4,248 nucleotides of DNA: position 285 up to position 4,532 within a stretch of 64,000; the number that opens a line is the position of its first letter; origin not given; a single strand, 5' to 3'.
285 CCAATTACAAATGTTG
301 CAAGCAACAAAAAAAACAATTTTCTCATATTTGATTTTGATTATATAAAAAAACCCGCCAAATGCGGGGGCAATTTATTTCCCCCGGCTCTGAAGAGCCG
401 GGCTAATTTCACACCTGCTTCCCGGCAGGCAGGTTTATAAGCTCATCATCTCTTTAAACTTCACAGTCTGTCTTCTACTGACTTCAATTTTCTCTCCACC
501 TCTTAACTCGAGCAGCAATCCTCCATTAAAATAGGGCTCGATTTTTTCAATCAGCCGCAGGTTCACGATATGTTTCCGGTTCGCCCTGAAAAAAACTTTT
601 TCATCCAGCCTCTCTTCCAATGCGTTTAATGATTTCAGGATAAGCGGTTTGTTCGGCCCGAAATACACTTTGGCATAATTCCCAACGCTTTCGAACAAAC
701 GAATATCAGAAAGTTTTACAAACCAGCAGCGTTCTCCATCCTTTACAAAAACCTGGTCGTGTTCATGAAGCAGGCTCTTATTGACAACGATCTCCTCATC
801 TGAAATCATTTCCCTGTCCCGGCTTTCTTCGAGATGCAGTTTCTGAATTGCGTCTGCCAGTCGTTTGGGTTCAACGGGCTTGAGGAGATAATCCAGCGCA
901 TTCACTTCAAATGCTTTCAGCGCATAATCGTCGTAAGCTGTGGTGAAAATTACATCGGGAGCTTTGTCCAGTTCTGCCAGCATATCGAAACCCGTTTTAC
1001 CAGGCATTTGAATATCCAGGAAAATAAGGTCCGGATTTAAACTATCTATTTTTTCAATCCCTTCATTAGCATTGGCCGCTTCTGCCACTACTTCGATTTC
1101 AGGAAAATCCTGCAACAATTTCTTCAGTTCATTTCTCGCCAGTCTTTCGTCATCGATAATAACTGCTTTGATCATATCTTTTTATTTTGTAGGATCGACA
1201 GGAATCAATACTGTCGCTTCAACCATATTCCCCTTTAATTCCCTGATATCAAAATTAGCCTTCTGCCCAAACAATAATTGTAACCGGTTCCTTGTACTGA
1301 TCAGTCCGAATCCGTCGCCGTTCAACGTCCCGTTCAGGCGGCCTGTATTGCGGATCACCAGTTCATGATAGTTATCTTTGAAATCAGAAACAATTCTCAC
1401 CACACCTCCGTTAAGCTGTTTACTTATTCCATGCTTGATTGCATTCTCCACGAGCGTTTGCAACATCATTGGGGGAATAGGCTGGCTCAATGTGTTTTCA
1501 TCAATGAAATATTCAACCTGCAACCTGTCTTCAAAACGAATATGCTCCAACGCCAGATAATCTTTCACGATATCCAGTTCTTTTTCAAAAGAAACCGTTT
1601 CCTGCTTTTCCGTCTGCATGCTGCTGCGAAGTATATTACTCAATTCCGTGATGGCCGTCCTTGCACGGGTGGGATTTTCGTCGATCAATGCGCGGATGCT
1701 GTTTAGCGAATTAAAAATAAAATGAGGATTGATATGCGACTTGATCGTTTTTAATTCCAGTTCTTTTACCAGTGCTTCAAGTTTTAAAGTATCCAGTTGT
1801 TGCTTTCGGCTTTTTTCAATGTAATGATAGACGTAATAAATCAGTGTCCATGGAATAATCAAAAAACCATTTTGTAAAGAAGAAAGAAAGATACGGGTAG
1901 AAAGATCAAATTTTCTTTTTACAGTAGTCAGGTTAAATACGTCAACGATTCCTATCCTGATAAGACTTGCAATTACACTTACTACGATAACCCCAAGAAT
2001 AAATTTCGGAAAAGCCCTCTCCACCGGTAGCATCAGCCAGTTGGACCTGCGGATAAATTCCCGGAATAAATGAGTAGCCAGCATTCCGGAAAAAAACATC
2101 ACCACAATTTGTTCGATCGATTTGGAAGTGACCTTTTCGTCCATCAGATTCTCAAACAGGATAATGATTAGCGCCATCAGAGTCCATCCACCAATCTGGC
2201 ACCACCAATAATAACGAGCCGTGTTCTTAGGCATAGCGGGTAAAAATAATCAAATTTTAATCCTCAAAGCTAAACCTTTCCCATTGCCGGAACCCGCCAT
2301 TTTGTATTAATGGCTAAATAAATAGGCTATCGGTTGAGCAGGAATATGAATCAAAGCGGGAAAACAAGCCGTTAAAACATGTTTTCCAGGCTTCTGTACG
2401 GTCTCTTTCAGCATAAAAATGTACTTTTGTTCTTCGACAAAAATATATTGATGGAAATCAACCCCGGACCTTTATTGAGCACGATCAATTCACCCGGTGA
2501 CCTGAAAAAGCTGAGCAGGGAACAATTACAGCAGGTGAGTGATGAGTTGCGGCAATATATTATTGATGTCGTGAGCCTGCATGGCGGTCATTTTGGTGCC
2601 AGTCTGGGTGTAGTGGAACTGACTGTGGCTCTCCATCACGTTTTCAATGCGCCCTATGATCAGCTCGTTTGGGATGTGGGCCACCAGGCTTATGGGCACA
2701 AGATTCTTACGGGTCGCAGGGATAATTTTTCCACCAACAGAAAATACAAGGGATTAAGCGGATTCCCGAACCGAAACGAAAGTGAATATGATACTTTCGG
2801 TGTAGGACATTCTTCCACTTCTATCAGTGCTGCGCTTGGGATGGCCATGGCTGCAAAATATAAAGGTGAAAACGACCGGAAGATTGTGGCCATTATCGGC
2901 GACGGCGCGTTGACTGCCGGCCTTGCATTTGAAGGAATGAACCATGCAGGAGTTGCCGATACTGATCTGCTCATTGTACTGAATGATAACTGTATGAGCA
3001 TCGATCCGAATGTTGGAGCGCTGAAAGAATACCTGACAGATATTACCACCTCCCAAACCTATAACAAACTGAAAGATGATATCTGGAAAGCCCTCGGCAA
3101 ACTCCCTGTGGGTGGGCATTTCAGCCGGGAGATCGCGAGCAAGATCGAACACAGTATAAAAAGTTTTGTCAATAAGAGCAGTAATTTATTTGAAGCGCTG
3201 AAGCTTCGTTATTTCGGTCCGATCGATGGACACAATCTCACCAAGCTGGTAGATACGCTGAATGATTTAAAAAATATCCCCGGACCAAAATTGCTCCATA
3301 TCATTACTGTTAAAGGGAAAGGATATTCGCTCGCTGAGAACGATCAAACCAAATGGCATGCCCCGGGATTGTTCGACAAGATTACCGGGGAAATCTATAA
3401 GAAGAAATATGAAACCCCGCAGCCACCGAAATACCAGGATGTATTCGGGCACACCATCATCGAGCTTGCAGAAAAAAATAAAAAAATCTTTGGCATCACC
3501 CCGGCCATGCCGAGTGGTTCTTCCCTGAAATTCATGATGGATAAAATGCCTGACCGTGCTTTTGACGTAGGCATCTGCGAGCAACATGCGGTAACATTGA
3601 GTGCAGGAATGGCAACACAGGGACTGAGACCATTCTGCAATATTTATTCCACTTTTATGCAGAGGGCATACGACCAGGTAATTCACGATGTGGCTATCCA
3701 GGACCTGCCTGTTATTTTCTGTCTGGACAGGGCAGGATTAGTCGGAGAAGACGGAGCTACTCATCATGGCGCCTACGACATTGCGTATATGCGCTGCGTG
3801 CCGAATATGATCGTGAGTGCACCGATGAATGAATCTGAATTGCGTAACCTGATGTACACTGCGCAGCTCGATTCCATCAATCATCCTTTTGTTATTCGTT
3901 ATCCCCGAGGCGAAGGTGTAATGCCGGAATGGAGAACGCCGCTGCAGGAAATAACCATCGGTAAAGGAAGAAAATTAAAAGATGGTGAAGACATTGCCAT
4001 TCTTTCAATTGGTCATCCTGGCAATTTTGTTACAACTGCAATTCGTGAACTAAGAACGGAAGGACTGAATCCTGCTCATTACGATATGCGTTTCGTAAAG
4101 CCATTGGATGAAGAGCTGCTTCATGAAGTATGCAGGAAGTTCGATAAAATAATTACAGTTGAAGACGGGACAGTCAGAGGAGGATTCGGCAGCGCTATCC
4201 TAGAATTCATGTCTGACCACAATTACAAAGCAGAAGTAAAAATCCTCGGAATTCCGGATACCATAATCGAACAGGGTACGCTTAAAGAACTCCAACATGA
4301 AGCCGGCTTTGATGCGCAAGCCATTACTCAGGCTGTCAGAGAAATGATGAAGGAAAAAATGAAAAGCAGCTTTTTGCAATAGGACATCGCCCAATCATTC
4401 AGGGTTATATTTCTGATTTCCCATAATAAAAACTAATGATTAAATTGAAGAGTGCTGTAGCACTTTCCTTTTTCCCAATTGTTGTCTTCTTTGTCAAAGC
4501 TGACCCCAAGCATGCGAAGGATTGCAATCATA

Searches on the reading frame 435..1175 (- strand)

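Call 5: search_protein_families(library=pfam, proteins=[window:435-1175:-], max_evalue=0.01)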
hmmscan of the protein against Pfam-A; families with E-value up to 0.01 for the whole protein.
window:435-1175:- (246 aa): 3 families
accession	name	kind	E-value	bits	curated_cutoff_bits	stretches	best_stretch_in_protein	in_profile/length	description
PF00072.30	Response_reg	-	7.5e-24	84.5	30.2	1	5-111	2-111/111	Response regulator receiver domain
PF04397.21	LytTR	-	3.1e-22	79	22.6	1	149-244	2-97/98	LytTr DNA-binding domain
PF16260.11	DUF4914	-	5.5e-06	25.2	25.7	1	111-186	281-356/612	Domain of unknown function (DUF4914)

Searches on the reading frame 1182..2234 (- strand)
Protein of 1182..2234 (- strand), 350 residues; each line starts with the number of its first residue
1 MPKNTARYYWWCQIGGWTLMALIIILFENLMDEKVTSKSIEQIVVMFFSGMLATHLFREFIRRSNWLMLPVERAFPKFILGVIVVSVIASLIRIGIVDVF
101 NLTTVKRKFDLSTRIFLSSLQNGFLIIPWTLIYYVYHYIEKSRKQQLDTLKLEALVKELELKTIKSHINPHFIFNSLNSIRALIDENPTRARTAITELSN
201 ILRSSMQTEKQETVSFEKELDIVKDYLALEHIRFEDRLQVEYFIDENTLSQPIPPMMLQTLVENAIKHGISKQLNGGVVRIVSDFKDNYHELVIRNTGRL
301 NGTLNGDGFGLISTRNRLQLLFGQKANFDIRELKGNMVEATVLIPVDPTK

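Call 5: search_protein_families(library=pfam, proteins=[window:1182-2234:-], max_evalue=0.01)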
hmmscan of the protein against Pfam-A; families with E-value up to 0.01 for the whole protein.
window:1182-2234:- (350 aa): 1 family
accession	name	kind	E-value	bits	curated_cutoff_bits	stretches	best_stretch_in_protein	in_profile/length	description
PF06580.19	His_kinase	-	6.6e-26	90.8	25.2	1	160-238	2-81/81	Histidine kinase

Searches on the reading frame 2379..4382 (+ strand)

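Call 5: search_protein_families(library=pfam, proteins=[window:2379-4382:+], max_evalue=0.01)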
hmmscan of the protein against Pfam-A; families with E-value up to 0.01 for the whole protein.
window:2379-4382:+ (667 aa): 6 families
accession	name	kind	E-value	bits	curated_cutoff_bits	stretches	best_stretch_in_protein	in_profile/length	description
PF13292.11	DXP_synthase_N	-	5.3e-118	393.7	21.2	1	33-310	1-274/274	1-deoxy-D-xylulose-5-phosphate synthase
PF02779.29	Transket_pyr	-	3e-42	144.7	27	1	350-512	3-171/174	Transketolase, pyrimidine binding domain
PF02780.25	Transketolase_C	-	1.9e-26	92.8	25.9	1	528-649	1-124/124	Transketolase, C-terminal domain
PF00456.26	Transketolase_N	-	3.5e-07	30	22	1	53-214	5-193/334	Transketolase, thiamine diphosphate binding domain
PF00676.26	E1_dh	-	7.5e-06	25.6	22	1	144-205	102-162/300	Dehydrogenase E1 component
PF02775.26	TPP_enzyme_C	-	8.7e-05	22.8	21.9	1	140-205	25-83/151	Thiamine pyrophosphate enzyme, C-terminal TPP binding domain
